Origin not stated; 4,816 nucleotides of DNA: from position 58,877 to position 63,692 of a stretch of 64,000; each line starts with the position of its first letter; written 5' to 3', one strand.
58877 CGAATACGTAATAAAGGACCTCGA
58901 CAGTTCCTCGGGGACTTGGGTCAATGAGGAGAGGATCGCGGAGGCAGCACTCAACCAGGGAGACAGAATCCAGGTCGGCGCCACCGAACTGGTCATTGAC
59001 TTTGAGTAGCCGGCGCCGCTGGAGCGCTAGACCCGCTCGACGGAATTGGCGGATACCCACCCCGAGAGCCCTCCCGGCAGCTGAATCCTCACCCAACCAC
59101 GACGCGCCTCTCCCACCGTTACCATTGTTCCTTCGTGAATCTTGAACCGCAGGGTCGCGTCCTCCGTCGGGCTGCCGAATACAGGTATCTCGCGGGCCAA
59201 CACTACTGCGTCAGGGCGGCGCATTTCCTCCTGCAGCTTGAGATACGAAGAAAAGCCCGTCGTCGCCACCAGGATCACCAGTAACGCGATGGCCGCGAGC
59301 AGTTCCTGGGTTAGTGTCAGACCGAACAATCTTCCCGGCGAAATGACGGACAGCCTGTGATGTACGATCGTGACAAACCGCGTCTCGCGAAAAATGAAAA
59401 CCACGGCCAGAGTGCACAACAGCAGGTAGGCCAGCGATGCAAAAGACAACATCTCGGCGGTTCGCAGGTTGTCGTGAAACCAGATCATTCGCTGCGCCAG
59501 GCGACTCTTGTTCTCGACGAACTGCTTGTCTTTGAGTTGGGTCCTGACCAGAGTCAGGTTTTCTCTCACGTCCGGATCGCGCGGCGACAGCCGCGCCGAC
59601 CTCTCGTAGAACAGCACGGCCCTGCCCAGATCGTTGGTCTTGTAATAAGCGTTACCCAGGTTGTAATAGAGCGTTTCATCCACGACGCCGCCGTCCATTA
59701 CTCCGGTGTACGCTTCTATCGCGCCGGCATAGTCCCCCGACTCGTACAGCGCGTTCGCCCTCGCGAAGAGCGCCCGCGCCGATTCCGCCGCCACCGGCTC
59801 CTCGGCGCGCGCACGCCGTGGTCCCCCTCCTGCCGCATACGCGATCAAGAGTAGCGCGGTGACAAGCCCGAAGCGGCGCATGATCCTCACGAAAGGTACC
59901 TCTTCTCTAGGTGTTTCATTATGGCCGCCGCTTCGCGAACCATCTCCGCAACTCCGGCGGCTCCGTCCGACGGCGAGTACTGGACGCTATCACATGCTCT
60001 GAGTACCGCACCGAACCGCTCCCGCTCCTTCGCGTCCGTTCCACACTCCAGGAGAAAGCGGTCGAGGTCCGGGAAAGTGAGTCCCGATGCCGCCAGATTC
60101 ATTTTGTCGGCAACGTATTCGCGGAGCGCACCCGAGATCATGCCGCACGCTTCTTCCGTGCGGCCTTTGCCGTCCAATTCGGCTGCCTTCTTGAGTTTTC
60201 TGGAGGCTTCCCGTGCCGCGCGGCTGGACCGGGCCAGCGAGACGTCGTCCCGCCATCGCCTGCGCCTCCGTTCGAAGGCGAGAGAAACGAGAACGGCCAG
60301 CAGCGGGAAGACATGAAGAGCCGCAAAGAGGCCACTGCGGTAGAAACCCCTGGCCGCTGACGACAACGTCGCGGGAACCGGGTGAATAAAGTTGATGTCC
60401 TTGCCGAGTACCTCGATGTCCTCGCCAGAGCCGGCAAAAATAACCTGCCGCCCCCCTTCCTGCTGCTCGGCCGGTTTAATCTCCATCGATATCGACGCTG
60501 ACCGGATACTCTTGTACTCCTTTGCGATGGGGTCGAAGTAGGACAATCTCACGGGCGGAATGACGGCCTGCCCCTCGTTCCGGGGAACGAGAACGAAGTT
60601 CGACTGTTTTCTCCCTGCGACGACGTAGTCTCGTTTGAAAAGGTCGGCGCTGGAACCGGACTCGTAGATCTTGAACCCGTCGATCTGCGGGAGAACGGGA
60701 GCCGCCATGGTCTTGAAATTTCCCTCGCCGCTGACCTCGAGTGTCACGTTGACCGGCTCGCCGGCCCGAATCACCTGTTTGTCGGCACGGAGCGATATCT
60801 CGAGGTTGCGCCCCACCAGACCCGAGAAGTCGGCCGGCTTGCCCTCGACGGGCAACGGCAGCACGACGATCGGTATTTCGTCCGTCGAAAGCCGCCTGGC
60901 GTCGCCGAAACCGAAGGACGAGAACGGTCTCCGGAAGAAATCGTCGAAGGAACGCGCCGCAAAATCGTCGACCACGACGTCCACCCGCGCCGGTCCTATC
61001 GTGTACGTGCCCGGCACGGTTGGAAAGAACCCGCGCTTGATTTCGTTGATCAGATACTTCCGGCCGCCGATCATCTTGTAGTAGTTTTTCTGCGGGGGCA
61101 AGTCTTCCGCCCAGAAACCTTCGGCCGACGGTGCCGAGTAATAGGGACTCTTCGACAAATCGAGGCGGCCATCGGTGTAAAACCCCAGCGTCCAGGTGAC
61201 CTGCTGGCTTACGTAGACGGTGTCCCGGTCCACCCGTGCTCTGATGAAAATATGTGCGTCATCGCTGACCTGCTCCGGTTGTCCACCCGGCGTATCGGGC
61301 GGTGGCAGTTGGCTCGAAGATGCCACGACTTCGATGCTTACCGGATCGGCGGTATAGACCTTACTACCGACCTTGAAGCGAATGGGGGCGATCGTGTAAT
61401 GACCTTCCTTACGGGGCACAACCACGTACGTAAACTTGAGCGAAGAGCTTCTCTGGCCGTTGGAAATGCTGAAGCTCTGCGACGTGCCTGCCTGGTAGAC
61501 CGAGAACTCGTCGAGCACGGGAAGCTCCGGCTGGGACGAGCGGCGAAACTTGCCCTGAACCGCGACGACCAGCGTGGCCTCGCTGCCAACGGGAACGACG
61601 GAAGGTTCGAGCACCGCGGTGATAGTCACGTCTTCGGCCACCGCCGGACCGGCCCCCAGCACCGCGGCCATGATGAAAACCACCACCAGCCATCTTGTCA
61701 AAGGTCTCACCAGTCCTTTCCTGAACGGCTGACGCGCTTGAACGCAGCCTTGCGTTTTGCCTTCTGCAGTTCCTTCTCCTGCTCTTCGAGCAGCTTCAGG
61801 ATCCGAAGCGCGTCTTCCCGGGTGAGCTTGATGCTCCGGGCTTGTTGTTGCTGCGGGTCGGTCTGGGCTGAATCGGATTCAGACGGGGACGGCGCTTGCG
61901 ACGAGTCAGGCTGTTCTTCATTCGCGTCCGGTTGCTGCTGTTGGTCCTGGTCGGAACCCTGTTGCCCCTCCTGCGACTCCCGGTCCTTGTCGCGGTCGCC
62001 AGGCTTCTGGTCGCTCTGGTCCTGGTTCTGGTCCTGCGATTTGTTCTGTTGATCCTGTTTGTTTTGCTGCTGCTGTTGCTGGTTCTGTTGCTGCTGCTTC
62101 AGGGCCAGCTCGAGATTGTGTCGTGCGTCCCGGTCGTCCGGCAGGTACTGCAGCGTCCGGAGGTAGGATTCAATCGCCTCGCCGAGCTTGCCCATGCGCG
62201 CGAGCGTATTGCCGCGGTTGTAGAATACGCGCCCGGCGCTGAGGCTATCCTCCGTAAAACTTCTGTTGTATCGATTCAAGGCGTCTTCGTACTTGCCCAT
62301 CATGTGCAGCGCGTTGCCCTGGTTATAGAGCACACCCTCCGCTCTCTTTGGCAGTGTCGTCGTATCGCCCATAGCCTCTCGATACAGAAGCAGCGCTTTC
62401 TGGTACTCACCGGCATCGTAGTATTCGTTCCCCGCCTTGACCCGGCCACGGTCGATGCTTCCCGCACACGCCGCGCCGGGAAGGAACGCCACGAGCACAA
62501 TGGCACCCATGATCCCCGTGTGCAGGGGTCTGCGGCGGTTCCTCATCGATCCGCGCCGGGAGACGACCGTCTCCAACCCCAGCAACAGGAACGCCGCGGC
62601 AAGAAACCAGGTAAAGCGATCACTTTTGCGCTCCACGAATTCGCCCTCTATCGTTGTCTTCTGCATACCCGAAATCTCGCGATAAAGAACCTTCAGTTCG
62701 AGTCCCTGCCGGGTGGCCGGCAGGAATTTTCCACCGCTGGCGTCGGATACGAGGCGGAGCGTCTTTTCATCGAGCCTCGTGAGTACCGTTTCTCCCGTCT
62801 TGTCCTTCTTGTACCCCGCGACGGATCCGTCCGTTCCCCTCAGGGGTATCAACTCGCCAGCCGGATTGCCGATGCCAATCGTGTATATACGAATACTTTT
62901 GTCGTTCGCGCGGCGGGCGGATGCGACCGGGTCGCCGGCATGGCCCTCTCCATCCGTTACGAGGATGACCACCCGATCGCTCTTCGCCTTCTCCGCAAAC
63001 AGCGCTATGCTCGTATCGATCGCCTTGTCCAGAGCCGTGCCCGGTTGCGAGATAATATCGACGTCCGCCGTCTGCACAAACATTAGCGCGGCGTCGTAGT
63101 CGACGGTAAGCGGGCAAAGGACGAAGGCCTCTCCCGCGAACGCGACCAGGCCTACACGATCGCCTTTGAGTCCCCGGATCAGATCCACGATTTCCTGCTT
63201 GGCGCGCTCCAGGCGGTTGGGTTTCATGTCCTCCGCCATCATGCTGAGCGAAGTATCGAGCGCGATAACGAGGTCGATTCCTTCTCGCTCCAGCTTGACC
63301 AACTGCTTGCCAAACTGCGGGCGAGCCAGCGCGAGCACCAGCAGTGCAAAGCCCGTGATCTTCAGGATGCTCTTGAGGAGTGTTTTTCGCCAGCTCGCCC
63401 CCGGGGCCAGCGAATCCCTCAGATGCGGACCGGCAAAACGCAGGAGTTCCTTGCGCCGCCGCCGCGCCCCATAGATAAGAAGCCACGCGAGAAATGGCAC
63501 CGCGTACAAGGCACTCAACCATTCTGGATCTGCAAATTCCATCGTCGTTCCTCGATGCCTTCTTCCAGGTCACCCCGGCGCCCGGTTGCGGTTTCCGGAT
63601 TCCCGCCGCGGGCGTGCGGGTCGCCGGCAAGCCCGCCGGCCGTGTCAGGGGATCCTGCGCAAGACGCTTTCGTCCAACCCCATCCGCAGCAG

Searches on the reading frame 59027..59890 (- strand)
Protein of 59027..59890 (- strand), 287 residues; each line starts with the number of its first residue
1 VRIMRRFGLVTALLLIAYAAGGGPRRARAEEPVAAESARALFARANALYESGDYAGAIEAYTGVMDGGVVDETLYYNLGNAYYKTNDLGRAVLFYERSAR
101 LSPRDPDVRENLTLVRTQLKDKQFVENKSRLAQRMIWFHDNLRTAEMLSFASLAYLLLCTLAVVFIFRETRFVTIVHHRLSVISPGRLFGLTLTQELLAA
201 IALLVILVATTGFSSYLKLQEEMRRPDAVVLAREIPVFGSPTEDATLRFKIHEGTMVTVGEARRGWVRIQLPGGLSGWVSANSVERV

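Call 42: search_protein_families(library=pfam, proteins=[window:59027-59890:-], max_evalue=0.001)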
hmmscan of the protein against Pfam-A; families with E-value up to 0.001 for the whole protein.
window:59027-59890:- (287 aa): 12 families
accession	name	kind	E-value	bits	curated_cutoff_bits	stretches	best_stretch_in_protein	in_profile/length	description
PF07719.23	TPR_2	-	6.3e-12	45.1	27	2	74-105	3-34/34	Tetratricopeptide repeat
PF00515.34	TPR_1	-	4.6e-10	39.3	27.8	1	74-104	3-33/34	Tetratricopeptide repeat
PF13181.12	TPR_8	-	1.8e-08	34.3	25.7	1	74-104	3-33/34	Tetratricopeptide repeat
PF13432.12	TPR_16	-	6.1e-08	33.4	32.7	0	26-61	22-54/65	Tetratricopeptide repeat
PF13414.12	TPR_11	-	4.3e-07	30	26.8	0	79-113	1-35/42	TPR repeat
PF06347.19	SH3_4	-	1.3e-06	28.5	24.1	1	234-282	4-52/56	Bacterial SH3 domain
PF13176.12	TPR_7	-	1.5e-06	28.3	27.9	0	75-106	2-35/36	Tetratricopeptide repeat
PF13428.12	TPR_14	-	1.2e-05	25.9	23.5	0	74-112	3-41/44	Tetratricopeptide repeat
PF13424.12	TPR_12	-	1.7e-05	25.4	30.1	0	73-101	46-74/77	Tetratricopeptide repeat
PF08239.17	SH3_3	-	9.4e-05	23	27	1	240-284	8-53/54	Bacterial SH3 domain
PF14559.12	TPR_19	-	0.00013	22.6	25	1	48-109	1-62/68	Tetratricopeptide repeat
PF02361.21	CbiQ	-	0.00063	19.9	25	1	147-231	53-140/216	Cobalt transport protein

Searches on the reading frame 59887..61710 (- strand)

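Call 42: search_protein_families(library=pfam, proteins=[window:59887-61710:-], max_evalue=0.001)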
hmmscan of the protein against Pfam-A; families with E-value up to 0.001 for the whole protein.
window:59887-61710:- (607 aa): 1 family
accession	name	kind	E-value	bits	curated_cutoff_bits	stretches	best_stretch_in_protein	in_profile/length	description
PF13584.12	BatD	-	2.1e-40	137.7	24.1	2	33-128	2-92/92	BatD DUF11 like domain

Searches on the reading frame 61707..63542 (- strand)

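Call 42: search_protein_families(library=pfam, proteins=[window:61707-63542:-], max_evalue=0.001)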
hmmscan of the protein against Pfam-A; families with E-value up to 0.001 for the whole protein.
window:61707-63542:- (611 aa): 10 families
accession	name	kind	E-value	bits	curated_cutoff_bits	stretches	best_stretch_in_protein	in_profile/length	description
PF13519.12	VWA_2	-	4.5e-19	69.5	27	1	91-199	1-107/107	von Willebrand factor type A domain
PF00092.34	VWA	-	5.7e-17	62.9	23.8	1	90-227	1-142/174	von Willebrand factor type A domain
PF00515.34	TPR_1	-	1.6e-13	50.3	27.8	1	438-470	2-34/34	Tetratricopeptide repeat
PF07719.23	TPR_2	-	7e-13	48.1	27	1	439-470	3-34/34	Tetratricopeptide repeat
PF13414.12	TPR_11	-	8.5e-12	45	26.8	1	444-484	1-41/42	TPR repeat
PF13424.12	TPR_12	-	1.3e-06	29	30.1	1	405-465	6-73/77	Tetratricopeptide repeat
PF07584.16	BatA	-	1.4e-05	25.8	25.9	1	1-75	1-77/77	Aerotolerance regulator N-terminal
PF13432.12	TPR_16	-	3.4e-05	24.6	32.7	1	406-465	1-59/65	Tetratricopeptide repeat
PF13176.12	TPR_7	-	0.00011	22.5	27.9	0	374-395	9-29/36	Tetratricopeptide repeat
PF10602.15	RPN7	-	0.00045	20.4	29.6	0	362-404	34-76/174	26S proteasome subunit RPN7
